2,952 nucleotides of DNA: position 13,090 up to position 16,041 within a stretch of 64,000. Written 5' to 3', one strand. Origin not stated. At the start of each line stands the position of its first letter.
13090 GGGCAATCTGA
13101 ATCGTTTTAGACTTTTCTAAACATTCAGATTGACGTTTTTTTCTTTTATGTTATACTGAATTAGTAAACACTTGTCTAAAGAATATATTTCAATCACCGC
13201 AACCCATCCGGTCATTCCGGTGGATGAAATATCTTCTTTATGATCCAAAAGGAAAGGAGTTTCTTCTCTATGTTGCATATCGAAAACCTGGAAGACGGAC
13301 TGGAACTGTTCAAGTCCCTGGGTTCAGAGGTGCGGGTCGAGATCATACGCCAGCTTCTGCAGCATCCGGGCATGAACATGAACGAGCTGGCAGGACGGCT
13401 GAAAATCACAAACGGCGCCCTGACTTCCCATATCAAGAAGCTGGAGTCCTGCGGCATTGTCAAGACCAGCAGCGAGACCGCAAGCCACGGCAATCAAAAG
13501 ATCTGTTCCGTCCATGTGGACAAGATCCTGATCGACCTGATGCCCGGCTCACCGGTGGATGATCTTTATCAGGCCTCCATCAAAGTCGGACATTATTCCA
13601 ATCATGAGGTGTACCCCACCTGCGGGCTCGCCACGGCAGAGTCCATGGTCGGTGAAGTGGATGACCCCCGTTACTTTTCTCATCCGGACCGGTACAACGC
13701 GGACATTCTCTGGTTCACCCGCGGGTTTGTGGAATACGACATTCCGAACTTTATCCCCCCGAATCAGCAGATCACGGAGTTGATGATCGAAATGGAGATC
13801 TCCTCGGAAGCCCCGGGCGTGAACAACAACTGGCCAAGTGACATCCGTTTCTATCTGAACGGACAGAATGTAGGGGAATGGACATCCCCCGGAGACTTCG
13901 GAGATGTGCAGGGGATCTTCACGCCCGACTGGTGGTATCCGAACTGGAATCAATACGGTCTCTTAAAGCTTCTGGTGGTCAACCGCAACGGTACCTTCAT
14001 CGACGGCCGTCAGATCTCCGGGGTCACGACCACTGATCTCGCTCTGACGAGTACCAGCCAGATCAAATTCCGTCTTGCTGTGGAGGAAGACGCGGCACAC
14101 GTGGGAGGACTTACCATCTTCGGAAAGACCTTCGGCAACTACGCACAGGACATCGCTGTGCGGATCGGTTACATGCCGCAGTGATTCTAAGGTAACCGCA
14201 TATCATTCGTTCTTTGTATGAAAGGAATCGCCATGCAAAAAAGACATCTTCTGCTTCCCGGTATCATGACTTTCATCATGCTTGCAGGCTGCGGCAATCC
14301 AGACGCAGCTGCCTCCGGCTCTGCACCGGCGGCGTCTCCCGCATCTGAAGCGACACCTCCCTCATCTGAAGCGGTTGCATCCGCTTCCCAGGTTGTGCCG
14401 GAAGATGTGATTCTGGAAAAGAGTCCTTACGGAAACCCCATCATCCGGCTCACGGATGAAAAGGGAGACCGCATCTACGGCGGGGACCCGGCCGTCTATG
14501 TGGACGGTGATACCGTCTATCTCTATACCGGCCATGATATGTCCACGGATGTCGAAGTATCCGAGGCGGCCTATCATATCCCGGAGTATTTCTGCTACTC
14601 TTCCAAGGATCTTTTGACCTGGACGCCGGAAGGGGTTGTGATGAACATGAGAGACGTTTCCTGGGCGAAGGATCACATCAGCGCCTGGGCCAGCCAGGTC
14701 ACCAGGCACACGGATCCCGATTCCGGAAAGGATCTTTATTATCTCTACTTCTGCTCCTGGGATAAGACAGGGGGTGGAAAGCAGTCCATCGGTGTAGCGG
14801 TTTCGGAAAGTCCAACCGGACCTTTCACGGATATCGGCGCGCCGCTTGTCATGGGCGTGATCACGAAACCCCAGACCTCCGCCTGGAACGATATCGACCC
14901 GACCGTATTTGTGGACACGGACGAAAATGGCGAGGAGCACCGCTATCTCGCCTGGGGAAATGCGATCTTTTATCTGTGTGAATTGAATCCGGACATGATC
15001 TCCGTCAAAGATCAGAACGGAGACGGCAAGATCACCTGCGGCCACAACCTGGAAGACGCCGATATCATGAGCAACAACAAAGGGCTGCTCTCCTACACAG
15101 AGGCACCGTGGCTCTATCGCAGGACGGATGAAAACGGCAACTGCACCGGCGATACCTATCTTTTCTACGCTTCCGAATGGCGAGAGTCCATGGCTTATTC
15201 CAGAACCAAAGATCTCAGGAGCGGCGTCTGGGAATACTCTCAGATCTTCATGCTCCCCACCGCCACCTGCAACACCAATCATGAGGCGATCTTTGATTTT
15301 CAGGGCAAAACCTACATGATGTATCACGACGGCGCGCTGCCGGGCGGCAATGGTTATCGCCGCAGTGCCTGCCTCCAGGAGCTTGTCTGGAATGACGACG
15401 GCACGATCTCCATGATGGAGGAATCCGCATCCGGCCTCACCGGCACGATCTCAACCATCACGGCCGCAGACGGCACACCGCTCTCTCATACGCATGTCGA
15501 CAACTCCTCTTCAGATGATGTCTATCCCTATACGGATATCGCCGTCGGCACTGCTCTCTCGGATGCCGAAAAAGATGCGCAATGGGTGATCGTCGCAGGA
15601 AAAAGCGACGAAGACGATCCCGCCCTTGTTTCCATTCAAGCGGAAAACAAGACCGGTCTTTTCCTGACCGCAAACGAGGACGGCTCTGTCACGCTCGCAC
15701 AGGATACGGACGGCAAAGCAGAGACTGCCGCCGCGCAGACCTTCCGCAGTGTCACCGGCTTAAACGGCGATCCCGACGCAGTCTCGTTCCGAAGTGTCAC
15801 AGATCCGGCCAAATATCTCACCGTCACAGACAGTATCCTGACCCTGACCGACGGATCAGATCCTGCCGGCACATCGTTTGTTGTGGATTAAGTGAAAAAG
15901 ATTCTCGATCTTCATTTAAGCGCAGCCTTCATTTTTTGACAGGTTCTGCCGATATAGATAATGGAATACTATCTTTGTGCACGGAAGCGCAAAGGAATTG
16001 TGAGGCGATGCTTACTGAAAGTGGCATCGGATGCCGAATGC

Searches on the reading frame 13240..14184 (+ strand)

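Call 58: search_protein_families(library=pfam, proteins=[window:13240-14184:+], max_evalue=0.00001)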
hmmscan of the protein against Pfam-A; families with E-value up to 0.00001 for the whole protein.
window:13240-14184:+ (314 aa): 4 families
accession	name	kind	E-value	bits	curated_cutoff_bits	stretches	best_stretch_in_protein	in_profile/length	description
PF13412.12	HTH_24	-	2.7e-10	40.1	21.9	1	32-75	5-48/48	Winged helix-turn-helix DNA-binding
PF01047.28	MarR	-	2.4e-07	31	24.6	1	31-75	4-48/59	MarR family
PF01022.26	HTH_5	-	2.4e-07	31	22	1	30-75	2-46/47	Bacterial regulatory protein, arsR family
PF12840.13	HTH_20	-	7.6e-06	26.3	27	0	27-75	1-49/51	Helix-turn-helix domain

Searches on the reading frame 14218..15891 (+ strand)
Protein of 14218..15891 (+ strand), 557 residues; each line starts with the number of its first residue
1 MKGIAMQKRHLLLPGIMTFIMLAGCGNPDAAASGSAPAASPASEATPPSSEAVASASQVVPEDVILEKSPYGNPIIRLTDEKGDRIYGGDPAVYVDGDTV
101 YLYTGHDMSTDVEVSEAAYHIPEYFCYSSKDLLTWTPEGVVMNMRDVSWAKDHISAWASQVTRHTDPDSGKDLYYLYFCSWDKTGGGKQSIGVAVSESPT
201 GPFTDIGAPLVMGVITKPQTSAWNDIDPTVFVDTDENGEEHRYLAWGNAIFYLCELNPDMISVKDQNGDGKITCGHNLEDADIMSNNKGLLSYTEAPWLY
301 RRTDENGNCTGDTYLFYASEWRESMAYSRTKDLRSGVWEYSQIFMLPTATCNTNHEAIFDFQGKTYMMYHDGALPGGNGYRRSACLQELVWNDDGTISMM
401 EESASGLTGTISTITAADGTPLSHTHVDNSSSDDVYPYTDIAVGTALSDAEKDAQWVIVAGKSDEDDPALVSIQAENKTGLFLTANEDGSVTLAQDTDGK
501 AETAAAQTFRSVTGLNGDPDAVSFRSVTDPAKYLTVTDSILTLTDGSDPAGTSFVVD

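Call 58: search_protein_families(library=pfam, proteins=[window:14218-15891:+], max_evalue=0.00001)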
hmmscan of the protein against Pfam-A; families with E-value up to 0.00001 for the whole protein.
window:14218-15891:+ (557 aa): 2 families
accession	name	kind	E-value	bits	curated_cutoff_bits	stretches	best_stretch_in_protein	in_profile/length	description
PF04616.20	Glyco_hydro_43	-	3.6e-34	118.9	32.2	1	90-397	12-288/288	Glycosyl hydrolases family 43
PF05270.19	AbfB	-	2.2e-08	34.8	22.8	1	448-544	31-121/137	Alpha-L-arabinofuranosidase B (ABFB) domain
